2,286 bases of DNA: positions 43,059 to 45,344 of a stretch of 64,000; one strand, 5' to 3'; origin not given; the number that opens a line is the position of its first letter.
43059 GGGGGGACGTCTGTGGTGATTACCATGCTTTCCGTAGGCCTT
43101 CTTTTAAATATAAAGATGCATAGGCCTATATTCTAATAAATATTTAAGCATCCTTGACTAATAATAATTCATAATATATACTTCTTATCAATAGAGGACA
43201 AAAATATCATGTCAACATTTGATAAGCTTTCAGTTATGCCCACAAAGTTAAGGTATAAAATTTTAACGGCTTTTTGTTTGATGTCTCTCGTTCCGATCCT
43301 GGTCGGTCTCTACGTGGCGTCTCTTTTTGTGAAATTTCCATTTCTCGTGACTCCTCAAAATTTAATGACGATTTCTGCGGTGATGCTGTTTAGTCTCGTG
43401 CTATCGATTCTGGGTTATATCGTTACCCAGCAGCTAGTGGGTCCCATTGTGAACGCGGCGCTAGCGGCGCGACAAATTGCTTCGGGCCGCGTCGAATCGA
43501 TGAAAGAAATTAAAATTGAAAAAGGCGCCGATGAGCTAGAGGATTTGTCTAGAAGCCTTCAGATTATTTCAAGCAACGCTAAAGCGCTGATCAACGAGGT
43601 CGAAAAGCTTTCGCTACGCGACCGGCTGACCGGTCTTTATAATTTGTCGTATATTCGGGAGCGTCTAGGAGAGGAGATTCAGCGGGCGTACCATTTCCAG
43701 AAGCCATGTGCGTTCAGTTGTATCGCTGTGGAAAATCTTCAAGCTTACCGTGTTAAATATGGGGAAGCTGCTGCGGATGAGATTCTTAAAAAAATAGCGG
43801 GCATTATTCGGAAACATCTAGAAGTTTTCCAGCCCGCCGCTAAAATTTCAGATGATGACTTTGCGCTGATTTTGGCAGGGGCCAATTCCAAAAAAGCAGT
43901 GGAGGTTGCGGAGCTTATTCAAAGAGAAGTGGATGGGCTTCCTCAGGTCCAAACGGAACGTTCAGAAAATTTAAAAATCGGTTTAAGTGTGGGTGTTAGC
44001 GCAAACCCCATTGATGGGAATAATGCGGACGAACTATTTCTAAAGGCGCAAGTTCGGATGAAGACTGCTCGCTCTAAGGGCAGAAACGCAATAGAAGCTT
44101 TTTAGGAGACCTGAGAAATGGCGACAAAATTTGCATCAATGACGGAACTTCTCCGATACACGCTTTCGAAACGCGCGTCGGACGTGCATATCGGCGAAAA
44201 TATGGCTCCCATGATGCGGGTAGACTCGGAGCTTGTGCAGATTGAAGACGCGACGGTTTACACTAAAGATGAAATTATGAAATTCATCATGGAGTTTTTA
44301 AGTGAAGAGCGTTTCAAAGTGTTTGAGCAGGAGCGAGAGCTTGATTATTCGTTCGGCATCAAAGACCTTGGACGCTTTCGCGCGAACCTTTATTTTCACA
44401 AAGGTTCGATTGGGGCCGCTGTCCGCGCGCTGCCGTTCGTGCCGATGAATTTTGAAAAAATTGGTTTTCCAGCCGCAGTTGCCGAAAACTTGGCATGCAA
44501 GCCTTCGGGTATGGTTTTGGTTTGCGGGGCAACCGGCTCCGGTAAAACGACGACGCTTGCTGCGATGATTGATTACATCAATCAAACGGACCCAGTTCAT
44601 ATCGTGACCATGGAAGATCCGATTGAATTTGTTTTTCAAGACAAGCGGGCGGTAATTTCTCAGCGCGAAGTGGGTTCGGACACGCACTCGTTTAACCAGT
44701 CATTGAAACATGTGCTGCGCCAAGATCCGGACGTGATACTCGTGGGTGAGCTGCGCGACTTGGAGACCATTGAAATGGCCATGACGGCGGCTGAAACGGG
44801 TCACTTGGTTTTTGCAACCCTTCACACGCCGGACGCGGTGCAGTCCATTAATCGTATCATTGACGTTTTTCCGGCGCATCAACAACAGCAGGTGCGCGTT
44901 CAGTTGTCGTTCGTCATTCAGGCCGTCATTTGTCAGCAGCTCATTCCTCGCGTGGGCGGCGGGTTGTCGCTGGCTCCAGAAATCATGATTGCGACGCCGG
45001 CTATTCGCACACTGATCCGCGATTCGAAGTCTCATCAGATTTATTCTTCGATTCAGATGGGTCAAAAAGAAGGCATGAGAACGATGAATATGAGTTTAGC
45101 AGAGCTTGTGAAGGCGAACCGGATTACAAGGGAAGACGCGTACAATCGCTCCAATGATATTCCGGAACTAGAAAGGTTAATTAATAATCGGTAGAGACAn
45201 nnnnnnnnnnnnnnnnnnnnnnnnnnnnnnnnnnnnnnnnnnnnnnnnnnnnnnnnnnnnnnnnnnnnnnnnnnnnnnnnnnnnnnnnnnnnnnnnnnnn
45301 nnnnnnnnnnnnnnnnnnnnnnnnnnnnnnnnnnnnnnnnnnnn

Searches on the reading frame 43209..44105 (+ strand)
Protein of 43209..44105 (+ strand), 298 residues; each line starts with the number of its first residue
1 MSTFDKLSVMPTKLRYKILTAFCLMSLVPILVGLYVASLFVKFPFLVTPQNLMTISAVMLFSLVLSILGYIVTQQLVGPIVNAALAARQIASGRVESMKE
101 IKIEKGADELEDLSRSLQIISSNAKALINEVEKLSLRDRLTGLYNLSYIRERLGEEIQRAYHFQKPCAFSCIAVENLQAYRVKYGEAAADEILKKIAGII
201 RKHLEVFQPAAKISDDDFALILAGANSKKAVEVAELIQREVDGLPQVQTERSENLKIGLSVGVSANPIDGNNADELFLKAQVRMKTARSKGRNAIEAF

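Call 4: search_protein_families(library=pfam, proteins=[window:43209-44105:+], max_evalue=0.01)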
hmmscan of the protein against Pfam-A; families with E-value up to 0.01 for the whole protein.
window:43209-44105:+ (298 aa): 2 families
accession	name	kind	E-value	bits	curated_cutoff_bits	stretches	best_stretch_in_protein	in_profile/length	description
PF00990.26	GGDEF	-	4.2e-28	98.6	23.8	1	136-293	2-160/161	Diguanylate cyclase, GGDEF domain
PF00672.30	HAMP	-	0.00042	21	25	1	72-118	2-45/53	HAMP domain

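Call 59: search_protein_families(library=ncbifam, proteins=[window:43209-44105:+], max_evalue=0.00001)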
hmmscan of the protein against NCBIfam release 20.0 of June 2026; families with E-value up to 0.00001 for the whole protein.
window:43209-44105:+ (298 aa): 22 families
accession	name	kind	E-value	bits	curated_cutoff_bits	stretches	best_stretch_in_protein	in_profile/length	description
TIGR00254.1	GGDEF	domain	8e-26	90.7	37.4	1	132-296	2-165/168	diguanylate cyclase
NF007135.0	PRK09581.1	equivalog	2.9e-22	79.1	474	1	128-295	285-452/457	PleD family two-component system response regulator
NF038266.1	diguan_SiaD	equivalog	4.3e-20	72.2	290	1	104-294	63-251/252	biofilm regulation diguanylate cyclase SiaD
NF047654.1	DiguCycDgcRLepto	equivalog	2.7e-19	69.2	500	1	102-295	102-293/295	diguanylate cyclase DgcR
NF007423.1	PRK09966.1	equivalog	4.3e-18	65.4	325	1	52-284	150-386/390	diguanylate cyclase DgcN/YfiN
NF011955.1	PRK15426.1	equivalog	1.1e-14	53.5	408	1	122-295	385-558/564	cellulose biosynthesis regulator diguanylate cyclase DgcQ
NF045675.1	PhdiestaseDibA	equivalog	2e-14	52.9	980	1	124-294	192-360/623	phosphodiesterase DibA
NF051473.1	DigCycDgcsShew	equivalog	2.4e-13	50.1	400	1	108-294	109-287/291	diguanylate cyclase DgcS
NF041606.1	dguan_cyc_DgcA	equivalog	8e-13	48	370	1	138-295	181-336/340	diguanylate cyclase DgcA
NF007298.0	PRK09776.1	equivalog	1.1e-12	46.7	1135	1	123-296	672-843/1111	diguanylate cyclase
NF008467.0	PRK11359.1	equivalog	6.5e-11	40.9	857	1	126-294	367-527/800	oxygen-sensing cyclic-di-GMP phosphodiesterase DosP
NF050064.1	BlResRespRegCbrR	equivalog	9.3e-11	41.3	600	1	131-296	250-412/415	bile resistance response regulator CbrR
NF052458.1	PhdiestGepA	equivalog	2.7e-10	39.1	1200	1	59-267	351-549/840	phosphodiesterase GepA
NF007380.0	PRK09894.1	equivalog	5.6e-10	39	256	1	124-294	117-283/296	diguanylate cyclase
NF007474.0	PRK10060.1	equivalog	7e-10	37.7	782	1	131-295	233-392/663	cyclic di-GMP phosphodiesterase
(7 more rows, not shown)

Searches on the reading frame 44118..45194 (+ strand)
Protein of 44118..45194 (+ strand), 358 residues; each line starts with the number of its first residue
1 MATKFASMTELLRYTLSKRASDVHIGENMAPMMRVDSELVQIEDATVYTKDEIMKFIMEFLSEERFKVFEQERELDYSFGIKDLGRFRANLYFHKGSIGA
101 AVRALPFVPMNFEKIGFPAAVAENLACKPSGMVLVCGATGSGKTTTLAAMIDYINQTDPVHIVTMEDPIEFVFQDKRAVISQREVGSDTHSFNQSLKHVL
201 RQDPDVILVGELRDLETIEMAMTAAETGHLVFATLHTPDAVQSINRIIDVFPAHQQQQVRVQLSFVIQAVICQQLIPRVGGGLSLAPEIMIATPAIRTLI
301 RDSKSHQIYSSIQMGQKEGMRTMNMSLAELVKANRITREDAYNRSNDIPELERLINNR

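Call 4: search_protein_families(library=pfam, proteins=[window:44118-45194:+], max_evalue=0.01)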
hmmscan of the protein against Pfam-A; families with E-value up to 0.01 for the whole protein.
window:44118-45194:+ (358 aa): 14 families
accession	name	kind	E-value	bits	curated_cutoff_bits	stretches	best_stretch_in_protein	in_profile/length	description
PF00437.27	T2SSE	-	4.4e-45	154.4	24.9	1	99-278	106-280/370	Type II/IV secretion system protein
PF01580.24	FtsK_SpoIIIE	-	0.00016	21.7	24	1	131-151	40-60/221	FtsK/SpoIIIE family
PF13401.12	AAA_22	-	0.00042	21.1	27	1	130-168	5-42/130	AAA domain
PF06414.18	Zeta_toxin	-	0.00079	19.4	22.3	1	132-163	18-50/199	Zeta toxin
PF13604.12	AAA_30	-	0.0011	19.1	27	0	120-157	8-45/191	AAA domain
PF13476.12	AAA_23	-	0.0018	19.4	27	0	130-150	19-39/201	AAA domain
PF13245.12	AAA_19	-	0.0022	18.6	25.1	1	129-170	10-45/134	AAA domain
PF13555.12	AAA_29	-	0.0026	17.9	27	1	125-151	17-43/61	P-loop containing region of AAA domain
PF04851.21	ResIII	-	0.0039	17.6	22.5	1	133-177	26-71/164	Type III restriction enzyme, res subunit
PF20720.3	nSTAND3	-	0.004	17.3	27.2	1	130-178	17-67/155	Novel STAND NTPase 3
PF03029.23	ATP_bind_1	-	0.0042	17.3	27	1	135-188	1-59/240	Conserved hypothetical ATP binding protein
PF00448.28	SRP54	-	0.0042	17.2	22.7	1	132-157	3-28/196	SRP54-type protein, GTPase domain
PF00265.24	TK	-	0.0085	16.4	20.6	0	133-237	4-113/176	Thymidine kinase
PF25199.1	nSTAND_NTPase5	-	0.0088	16.3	34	0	129-165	40-76/145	Novel STAND NTPase 5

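Call 59: search_protein_families(library=ncbifam, proteins=[window:44118-45194:+], max_evalue=0.00001)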
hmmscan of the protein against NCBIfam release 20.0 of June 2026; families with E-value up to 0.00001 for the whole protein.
window:44118-45194:+ (358 aa): 18 families
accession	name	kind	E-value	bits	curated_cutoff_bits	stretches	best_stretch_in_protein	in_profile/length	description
TIGR01420.1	pilT_fam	subfamily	5.2e-135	450.1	319.1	1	8-347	2-340/343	PilT/PilU family type 4a pilus ATPase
TIGR02538.1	type_IV_pilB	equivalog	1.8e-40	139.1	675.65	1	110-250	293-432/564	type IV-A pilus assembly ATPase PilB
TIGR02533.1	type_II_gspE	equivalog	4e-40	137.9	630.25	1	110-250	220-359/486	type II secretion system ATPase GspE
TIGR02525.1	plasmid_TraJ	equivalog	7.2e-40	137.1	368.3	1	92-336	112-358/372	plasmid transfer ATPase TraJ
TIGR02524.1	dot_icm_DotB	equivalog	7.1e-39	134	463.3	1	96-325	101-334/358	Dot/Icm type IV secretion system ATPase DotB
NF007755.0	PRK10436.1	equivalog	1.5e-37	129.4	617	1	6-276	87-355/465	type II secretion system protein GspE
NF041000.1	ATPase_ComGA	equivalog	5.4e-37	127.2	300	1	11-277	3-266/267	competence type IV pilus ATPase ComGA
NF053534.1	T4PilAsmATPsTfpB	equivalog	9e-37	126.7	850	1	111-250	314-452/584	type IV pilus assembly ATPase TfpB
NF058587.1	archaellum_moto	equivalog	2.1e-20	73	550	1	132-247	277-393/527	archaellum flagellar ATPase motor FlaI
TIGR02782.1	TrbB_P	equivalog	2.1e-18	66.6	304.55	1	132-271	138-276/303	P-type conjugative transfer ATPase TrbB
TIGR02788.1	VirB11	equivalog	5.2e-15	55.3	249.95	1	132-254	146-269/308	P-type DNA transfer ATPase VirB11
NF010469.0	PRK13894.1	subfamily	1.7e-14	53.9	508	1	132-271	151-287/320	conjugal transfer ATPase TrbB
NF010407.0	PRK13833.1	subfamily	1.9e-13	50.5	499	1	133-267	147-279/323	conjugal transfer protein TrbB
TIGR03819.1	heli_sec_ATPase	hypoth_equivalog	9.7e-13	48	373.15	1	133-246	181-296/340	TadA family conjugal transfer-associated ATPase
NF010425.0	PRK13851.1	equivalog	2.7e-12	46.2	461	1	132-251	164-284/344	type IV secretion system protein VirB11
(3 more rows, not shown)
